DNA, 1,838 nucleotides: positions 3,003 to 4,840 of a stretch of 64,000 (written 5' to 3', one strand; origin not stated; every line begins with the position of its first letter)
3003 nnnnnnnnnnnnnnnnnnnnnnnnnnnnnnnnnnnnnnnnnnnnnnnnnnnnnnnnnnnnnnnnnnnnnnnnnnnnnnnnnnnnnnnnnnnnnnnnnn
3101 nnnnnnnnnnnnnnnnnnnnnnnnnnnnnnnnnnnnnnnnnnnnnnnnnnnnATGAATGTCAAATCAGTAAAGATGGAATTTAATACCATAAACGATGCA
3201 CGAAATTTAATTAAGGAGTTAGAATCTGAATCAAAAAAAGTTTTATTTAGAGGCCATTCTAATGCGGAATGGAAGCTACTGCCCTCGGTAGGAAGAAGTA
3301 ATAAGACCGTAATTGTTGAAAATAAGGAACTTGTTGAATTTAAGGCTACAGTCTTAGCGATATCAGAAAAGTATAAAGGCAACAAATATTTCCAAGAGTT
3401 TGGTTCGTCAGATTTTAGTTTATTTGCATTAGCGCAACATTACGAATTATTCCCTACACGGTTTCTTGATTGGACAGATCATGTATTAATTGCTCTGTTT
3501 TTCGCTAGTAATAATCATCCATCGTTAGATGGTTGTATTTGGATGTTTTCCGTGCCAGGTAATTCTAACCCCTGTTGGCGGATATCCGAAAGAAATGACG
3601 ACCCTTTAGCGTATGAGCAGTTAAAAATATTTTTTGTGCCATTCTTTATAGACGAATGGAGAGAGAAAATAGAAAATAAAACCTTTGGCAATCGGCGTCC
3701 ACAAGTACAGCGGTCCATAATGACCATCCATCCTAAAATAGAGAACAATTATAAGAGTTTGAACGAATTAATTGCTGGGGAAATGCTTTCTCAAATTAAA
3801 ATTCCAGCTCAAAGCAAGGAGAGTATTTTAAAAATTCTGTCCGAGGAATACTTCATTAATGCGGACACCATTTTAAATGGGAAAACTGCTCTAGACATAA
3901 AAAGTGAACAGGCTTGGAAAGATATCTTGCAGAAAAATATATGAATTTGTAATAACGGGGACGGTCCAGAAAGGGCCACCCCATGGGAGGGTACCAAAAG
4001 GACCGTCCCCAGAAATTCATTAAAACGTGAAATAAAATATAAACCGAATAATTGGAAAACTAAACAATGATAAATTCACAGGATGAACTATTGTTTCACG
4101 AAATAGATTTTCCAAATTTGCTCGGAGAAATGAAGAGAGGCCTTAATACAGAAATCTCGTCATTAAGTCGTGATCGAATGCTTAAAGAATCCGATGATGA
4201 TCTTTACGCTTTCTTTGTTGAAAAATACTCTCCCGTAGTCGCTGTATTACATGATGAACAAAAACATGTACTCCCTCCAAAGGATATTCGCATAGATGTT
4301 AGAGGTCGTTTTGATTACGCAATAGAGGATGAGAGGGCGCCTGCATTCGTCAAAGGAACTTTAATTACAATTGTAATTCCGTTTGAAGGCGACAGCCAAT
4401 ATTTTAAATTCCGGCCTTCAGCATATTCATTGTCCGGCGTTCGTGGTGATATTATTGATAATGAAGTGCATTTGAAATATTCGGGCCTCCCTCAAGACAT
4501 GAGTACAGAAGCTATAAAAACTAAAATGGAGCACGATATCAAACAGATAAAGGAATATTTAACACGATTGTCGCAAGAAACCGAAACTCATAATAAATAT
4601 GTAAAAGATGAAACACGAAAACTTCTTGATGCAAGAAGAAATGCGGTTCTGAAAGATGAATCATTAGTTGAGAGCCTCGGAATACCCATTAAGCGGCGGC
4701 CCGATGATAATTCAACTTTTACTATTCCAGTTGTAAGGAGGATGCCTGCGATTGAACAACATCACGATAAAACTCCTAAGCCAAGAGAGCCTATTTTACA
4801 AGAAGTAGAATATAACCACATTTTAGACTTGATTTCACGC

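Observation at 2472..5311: Candidate novel conflict/defence module: secreted BamE-like protein, FRG-domain protein and PD-(D/E)xK nuclease-domain protein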

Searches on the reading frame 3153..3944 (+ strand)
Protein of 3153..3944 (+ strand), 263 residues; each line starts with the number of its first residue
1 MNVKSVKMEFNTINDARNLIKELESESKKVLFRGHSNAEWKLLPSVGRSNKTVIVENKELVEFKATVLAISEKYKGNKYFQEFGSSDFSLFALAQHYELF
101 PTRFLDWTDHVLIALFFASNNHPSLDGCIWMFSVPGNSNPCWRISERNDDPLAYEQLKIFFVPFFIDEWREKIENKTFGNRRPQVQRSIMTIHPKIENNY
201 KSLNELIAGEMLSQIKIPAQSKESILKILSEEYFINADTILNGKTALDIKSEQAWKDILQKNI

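Call 3: search_protein_families(library=pfam, proteins=[window:3153-3944:+], max_evalue=0.1)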
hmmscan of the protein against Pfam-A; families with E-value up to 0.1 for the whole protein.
window:3153-3944:+ (263 aa): 1 family
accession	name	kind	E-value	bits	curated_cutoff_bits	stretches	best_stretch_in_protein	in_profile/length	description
PF08867.16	FRG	-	3.7e-18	66.7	25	1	29-122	2-89/94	FRG domain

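Call 4: search_protein_families(library=padloc, proteins=[window:3153-3944:+], max_evalue=1)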
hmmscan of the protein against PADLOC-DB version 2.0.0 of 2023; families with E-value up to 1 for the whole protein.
window:3153-3944:+ (263 aa): 13 families
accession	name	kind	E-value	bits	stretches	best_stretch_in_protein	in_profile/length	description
PDLC04938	PDC-S15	-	3.8e-33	113.1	1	4-240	36-255/276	-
PDLC04937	PDC-S15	-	5.7e-22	76.6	1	7-231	14-225/254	-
PDLC04936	PDC-S15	-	1.3e-21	75.3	1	3-137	17-144/300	-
PDLC04933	PDC-S15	-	3.2e-21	74.1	1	7-136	6-127/286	-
PDLC04926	PDC-S15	-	1.5e-17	61.6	1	2-140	5-139/300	-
PDLC04931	PDC-S15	-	4e-15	54.3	1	12-229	44-247/282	-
PDLC04927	PDC-S15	-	3.2e-14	50.6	1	12-122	21-119/422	-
PDLC04934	PDC-S15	-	1.2e-13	48.9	1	24-121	55-150/416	-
PDLC04932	PDC-S15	-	3.9e-12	44.2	1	11-121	22-141/324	-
PDLC04929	PDC-S15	-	4.6e-12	44.4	1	3-122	6-125/308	-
PDLC04940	PDC-S15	-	8.5e-10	36.7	1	20-123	47-157/280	-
PDLC04930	PDC-S15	-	8.6e-09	32.9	1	24-121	20-114/380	-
PDLC04939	PDC-S15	-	7e-05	19.9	1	28-120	30-110/487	-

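Call 6: search_protein_families(library=ncbifam, proteins=[window:3153-3944:+], max_evalue=0.1)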
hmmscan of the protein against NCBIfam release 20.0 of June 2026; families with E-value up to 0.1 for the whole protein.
window:3153-3944:+ (263 aa): 0 families

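Call 7: search_protein_families(library=phrogs, proteins=[window:3153-3944:+], max_evalue=0.1)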
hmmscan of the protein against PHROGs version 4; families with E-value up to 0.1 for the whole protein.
window:3153-3944:+ (263 aa): 3 families
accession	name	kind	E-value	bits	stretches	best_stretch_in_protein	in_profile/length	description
phrog_4962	-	unknown function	3.1e-21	76.7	1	7-195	171-389/467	-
phrog_24967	-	unknown function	0.0013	18.9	1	25-122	36-128/385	-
phrog_30440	-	unknown function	0.0075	17.5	0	168-236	6-77/91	-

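Call 10: search_solved_structures(query=window:3153-3944:+, max_evalue=10, show_alignments=2)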
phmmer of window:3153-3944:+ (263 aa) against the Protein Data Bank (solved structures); distinct sequences matched with E-value up to 10: 1.
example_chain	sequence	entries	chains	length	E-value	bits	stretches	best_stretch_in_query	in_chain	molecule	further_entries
4wj3_A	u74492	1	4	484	1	11.8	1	134-154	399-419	Glutamyl-tRNA(Gln) amidotransferase subunit A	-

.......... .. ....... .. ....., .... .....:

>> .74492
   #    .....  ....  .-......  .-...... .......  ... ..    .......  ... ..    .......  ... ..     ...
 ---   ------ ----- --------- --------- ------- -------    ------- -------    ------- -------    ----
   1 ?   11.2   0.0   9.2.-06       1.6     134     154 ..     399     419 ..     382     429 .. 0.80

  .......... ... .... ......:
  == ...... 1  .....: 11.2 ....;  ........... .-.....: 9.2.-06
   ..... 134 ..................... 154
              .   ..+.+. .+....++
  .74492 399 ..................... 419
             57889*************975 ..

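Call 26: find_homologous_proteins(query=window:3153-3944:+)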
Query window:3153-3944:+ (263 aa): 9 proteins with E <= 0.001 among 703 candidates.
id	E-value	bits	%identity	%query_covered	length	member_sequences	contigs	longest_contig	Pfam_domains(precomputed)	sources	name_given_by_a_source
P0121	2.4e-172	589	100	100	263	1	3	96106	PF08867.17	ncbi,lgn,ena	-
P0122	2.5e-131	455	80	97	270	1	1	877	PF08867.17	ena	-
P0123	1.9e-127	442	76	97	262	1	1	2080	PF08867.17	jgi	jgi:hypothetical protein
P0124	1.4e-101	357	62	97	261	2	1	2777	PF08867.17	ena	-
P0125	1.5e-73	265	51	97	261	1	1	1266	PF08867.17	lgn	-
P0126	1.0e-34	138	36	94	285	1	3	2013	PF08867.17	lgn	-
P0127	1.3e-9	56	30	78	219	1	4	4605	PF08867.17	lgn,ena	-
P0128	8.4e-8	50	36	41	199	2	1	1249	PF08867.17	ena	-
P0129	5.4e-4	37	29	40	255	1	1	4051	PF08867.17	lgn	-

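Call 47: predict_structure(alignment_id=A2)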
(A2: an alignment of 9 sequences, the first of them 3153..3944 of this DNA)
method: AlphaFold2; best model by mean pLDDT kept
length: 263 residues; sequences in the alignment: 9
mean_pLDDT: 65.1   pTM: 0.66
mean pLDDT of the five models: 65.1, 63.1, 61.9, 60.1, 59.6
residues with pLDDT >= 90: 15; 70-90: 105; 50-70: 89; < 50: 54
segments of 3 or more residues with pLDDT < 50: 1-9, 44-51, 175-185, 198-200, 243-263
pLDDT, mean of each block of 10 residues (from residue 1): 40 77 68 82 49 69 79 64 67 68 73 86 87 64 68 74 55 45 52 58 52 84 90 73 41 39 30
secondary structure, 60 per line:
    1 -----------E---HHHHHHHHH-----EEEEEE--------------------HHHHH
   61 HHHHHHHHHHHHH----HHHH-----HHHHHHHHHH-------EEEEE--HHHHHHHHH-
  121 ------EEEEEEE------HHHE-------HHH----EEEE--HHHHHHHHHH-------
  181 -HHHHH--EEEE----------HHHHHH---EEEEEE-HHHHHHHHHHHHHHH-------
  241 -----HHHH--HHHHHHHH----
elements in order: H16-24 E30-35 H56-73 H78-81 H87-96 E104-108 H111-119 E127-133 E158-161 H164-173 H182-186 E189-192 H203-208 E212-217 H219-233 H246-249 H252-259

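Call 48: find_encoding_contigs(protein=P0124, flank=5000, max_places=3)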
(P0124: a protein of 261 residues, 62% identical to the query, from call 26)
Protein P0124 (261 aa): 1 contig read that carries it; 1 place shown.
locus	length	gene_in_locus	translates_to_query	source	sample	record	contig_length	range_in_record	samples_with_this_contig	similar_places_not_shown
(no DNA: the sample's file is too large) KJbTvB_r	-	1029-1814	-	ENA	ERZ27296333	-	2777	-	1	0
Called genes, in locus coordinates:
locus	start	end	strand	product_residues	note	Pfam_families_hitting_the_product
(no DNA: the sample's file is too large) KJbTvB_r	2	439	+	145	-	?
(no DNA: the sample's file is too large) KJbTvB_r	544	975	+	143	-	PF08308:PEGA (weak)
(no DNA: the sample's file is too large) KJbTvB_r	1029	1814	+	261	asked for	PF08867:FRG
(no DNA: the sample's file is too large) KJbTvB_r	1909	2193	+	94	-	-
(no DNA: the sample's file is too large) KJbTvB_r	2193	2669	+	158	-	PF00885:DMRL_synthase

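Call 49: find_encoding_contigs(protein=P0123, flank=5000, max_places=3)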
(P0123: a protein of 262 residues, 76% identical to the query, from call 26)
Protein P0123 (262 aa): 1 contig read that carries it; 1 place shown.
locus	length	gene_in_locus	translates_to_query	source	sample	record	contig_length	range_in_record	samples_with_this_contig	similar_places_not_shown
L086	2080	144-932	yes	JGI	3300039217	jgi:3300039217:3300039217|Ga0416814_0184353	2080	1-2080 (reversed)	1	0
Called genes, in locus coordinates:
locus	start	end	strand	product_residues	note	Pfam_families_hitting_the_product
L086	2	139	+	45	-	?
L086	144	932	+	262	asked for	PF08867:FRG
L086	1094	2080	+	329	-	?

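Call 50: find_encoding_contigs(protein=P0126, flank=5000, max_places=3)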
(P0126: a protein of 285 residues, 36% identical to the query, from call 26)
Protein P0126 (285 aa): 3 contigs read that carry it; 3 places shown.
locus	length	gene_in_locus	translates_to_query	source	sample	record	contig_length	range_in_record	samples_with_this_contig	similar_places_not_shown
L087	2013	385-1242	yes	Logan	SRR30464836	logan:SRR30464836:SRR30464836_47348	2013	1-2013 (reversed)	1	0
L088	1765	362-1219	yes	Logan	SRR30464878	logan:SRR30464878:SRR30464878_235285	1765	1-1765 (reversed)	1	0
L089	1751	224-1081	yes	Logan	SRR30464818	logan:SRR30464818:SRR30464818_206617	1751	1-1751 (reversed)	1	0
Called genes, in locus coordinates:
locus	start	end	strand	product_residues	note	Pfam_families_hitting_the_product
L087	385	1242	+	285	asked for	PF08867:FRG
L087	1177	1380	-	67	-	-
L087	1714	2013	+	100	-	?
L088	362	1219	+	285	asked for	PF08867:FRG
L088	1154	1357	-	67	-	-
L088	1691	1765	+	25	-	?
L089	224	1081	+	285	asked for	PF08867:FRG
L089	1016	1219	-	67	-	-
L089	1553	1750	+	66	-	?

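Call 86: search_protein_families(library=padloc, proteins=[L086:1094-2080:+], max_evalue=0.01)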
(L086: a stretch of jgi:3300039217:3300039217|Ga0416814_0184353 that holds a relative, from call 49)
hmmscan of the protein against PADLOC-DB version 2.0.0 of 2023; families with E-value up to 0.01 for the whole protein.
L086:1094-2080:+ (329 aa): 3 families
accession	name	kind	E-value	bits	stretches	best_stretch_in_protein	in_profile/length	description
PDLC02402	Aga_SIR2-PNTD1-PNTD2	-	5.2e-11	39.4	1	194-329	349-480/876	Class I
PDLC02394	pAgo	-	2.1e-07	27.1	1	213-329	232-353/1121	-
PDLC02418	Aga_SIR2-Kinase-PNTD1-PNTD2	-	3e-06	23.7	1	292-329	321-358/756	Class I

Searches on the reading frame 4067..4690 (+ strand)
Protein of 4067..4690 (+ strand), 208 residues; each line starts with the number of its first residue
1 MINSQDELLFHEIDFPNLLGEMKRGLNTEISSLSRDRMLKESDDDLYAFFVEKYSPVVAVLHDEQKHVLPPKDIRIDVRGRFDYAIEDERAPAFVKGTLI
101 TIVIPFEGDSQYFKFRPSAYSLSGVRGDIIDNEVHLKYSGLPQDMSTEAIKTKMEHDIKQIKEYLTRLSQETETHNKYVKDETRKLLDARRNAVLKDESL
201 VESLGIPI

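Call 81: search_protein_representatives(protein=window:4067-4690:+)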
Query: 208 residues. Proteins with E-value up to 0.001 (for the whole library): 1242; up to 1e-10: 369; up to 1e-30: 3. The best 150 are listed.
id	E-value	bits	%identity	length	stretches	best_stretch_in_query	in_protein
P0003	9.2e-90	316.2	70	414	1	3-208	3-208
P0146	5.6e-43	163.6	52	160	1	4-152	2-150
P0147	6.0e-31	124.3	36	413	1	5-207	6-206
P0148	2.8e-30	122.2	37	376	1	7-207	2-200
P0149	4.8e-30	121.4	40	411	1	9-208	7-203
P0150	9.2e-28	113.9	36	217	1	4-208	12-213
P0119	1.2e-27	113.6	37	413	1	25-208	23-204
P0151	2.9e-27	112.3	33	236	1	8-208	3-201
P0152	5.2e-27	111.5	34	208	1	15-208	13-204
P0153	8.2e-27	110.8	33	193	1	7-190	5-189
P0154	7.8e-26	107.6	33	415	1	7-208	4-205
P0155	3.1e-25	105.7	31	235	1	6-208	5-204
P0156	3.7e-25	105.4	35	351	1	6-208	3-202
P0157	6.2e-25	104.7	30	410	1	6-208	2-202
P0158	7.3e-25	104.5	33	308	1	6-208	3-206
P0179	3.4e-20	89.3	31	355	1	7-208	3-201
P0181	8.1e-20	88.0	33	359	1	17-207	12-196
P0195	1.1e-18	84.4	29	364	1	8-208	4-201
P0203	2.6e-18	83.1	30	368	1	7-207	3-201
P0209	3.6e-18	82.6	30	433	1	5-204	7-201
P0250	6.8e-16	75.2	28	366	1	22-208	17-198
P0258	1.3e-15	74.3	28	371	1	6-207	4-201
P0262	2.2e-15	73.6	30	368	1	25-207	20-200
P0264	3.0e-15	73.1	32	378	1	15-208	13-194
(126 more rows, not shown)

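Call 83: search_protein_families(library=pfam, proteins=[P0195, P0203, P0250, P0262, P0258, P0181, P0148, P0209, P0264, P0179], max_evalue=0.01)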
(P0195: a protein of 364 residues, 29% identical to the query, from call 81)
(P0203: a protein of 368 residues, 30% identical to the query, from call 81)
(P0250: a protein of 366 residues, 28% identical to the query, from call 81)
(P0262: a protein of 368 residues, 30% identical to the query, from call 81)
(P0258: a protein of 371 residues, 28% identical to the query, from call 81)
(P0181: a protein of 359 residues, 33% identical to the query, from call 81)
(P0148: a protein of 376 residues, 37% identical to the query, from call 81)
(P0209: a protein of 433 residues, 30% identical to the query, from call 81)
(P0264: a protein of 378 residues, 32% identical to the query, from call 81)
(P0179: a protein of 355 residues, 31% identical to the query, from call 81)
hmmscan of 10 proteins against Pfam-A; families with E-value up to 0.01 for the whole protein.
P0195 (364 aa): 2 families
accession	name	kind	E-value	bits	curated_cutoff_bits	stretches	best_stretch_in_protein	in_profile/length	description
PF13676.11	TIR_2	-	7.2e-20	72.1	28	1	233-332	1-94/122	TIR domain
PF01582.25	TIR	-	1.7e-12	47.9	21.3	1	230-335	1-107/179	TIR domain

P0203 (368 aa): 2 families
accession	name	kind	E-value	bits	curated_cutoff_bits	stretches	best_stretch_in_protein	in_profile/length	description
PF13676.11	TIR_2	-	2.3e-19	70.5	28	1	236-328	2-93/122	TIR domain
PF01582.25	TIR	-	1.1e-07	32.3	21.3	1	233-332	2-103/179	TIR domain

P0250 (366 aa): 2 families
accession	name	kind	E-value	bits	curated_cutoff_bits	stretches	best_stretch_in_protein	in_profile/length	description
PF13676.11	TIR_2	-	9.7e-20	71.7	28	1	232-326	1-93/122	TIR domain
PF01582.25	TIR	-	1.4e-10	41.7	21.3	1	229-331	1-104/179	TIR domain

P0262 (368 aa): 2 families
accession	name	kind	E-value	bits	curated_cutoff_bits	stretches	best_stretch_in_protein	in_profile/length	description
PF13676.11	TIR_2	-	1.1e-18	68.3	28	1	235-331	1-93/122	TIR domain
PF01582.25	TIR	-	5.5e-11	43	21.3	1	232-335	1-103/179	TIR domain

P0258 (371 aa): 2 families
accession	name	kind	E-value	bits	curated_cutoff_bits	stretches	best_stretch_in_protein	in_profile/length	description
PF13676.11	TIR_2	-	2.3e-20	73.7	28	1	241-335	1-93/122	TIR domain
PF01582.25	TIR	-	2.2e-07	31.3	21.3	1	238-330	1-94/179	TIR domain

P0181 (359 aa): 2 families
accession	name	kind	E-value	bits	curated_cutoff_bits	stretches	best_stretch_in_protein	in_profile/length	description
PF13676.11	TIR_2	-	1.1e-21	77.9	28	1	230-324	1-93/122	TIR domain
PF01582.25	TIR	-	7.7e-13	49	21.3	1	227-328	1-103/179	TIR domain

P0148 (376 aa): 2 families
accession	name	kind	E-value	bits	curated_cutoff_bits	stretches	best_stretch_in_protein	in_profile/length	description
PF13676.11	TIR_2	-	4.9e-21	75.9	28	1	246-340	1-93/122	TIR domain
PF01582.25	TIR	-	2e-10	41.2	21.3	1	244-344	2-103/179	TIR domain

P0209 (433 aa): 0 families

P0264 (378 aa): 1 family
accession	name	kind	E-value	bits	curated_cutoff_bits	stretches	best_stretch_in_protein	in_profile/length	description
PF18731.6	HEPN_Swt1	-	6.9e-09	36.4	27.5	1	248-374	3-112/115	Swt1-like HEPN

P0179 (355 aa): 0 families

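Call 86: search_protein_families(library=padloc, proteins=[P0195, P0148, P0264], max_evalue=0.01)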
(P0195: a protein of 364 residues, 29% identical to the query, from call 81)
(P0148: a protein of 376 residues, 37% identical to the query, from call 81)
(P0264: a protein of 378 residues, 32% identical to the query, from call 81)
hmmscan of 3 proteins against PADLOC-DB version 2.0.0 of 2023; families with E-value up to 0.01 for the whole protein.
P0195 (364 aa): 18 families
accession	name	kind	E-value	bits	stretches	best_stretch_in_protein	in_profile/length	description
PDLC05062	PDC-S66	-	4.5e-63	211.3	1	200-361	118-280/282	-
PDLC05036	PDC-S54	-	4.7e-49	166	1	5-209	7-210/410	-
PDLC00417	ThsB1|ThsB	-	8.2e-35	118.7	1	230-355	166-293/303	TIR-like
PDLC00424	ThsB1|ThsB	-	9.5e-20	69.4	1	221-361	92-232/234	TIR-like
PDLC02962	RT-TIR_XII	-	2.1e-15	54.6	1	224-359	339-474/478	single gene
PDLC02961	RT-TIR_XII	-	2.2e-15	54.6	1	217-363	334-474/475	single gene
PDLC02421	Aga_TIR-PNTD1-PNTD2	-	2.6e-10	38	1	230-305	3-79/430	Class I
PDLC02012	SAVED5--SAVED_TIR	-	3.3e-09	34.3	1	232-326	15-108/404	-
PDLC02403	Aga_TIR-PNTD1-PNTD2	-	3.7e-09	34.1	1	232-298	4-71/443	Class I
PDLC03957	bSEFIR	-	6.5e-08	30.8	1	230-295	38-105/412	-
PDLC03015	TIR-NLR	-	5e-05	20.2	1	233-329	4-101/824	-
PDLC00728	Effector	-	0.00014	19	1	232-272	11-51/432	TIR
PDLC00436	ThsB1|ThsB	-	0.00057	17.4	1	224-270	28-74/183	TIR-like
PDLC00422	ThsB1|ThsB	-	0.00095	16.7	1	223-263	33-72/194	TIR-like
PDLC00430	ThsB1|ThsB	-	0.0012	16.5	1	216-265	50-99/269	TIR-like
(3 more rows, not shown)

P0148 (376 aa): 15 families
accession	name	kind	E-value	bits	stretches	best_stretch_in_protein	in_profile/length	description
PDLC05062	PDC-S66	-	6.1e-65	217.5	1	139-374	50-280/282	-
PDLC05036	PDC-S54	-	1.9e-52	177.1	1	2-236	5-236/410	-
PDLC00417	ThsB1|ThsB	-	9.2e-38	128.4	1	242-359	165-283/303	TIR-like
PDLC00424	ThsB1|ThsB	-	1.6e-17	62.1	1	244-360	102-217/234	TIR-like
PDLC02962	RT-TIR_XII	-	1.7e-16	58.2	1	226-347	330-449/478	single gene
PDLC02961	RT-TIR_XII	-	5.7e-13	46.6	1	225-366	328-464/475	single gene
PDLC02421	Aga_TIR-PNTD1-PNTD2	-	3e-11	41.1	1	246-319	6-80/430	Class I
PDLC02403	Aga_TIR-PNTD1-PNTD2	-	2.9e-10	37.8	1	246-319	5-79/443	Class I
PDLC02012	SAVED5--SAVED_TIR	-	3.5e-08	31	1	244-330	14-99/404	-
PDLC03015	TIR-NLR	-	9.7e-08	29.2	1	246-319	4-75/824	-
PDLC03957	bSEFIR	-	6.2e-06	24.3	1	244-311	39-108/412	-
PDLC02400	Aga_TIR-PNTD1-PNTD2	-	1e-05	22.1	1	240-335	183-281/639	Class I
PDLC02416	Aga_REase-TIR-PNTD1-PNTD2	-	1.4e-05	21.9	1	238-336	149-245/572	Class I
PDLC00430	ThsB1|ThsB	-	0.0012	16.5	1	237-294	58-115/269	TIR-like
PDLC00422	ThsB1|ThsB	-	0.0044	14.6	1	217-276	14-72/194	TIR-like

P0264 (378 aa): 4 families
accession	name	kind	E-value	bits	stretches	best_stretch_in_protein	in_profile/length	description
PDLC05036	PDC-S54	-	3.6e-51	172.9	1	4-224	5-234/410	-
PDLC04592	PDC-M34B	-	6.8e-27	92.4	1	232-375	49-189/192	-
PDLC04591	PDC-M34B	-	8.3e-22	75.9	1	226-376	34-184/185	-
PDLC04590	PDC-M34B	-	2.3e-06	25.6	1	252-367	24-136/147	-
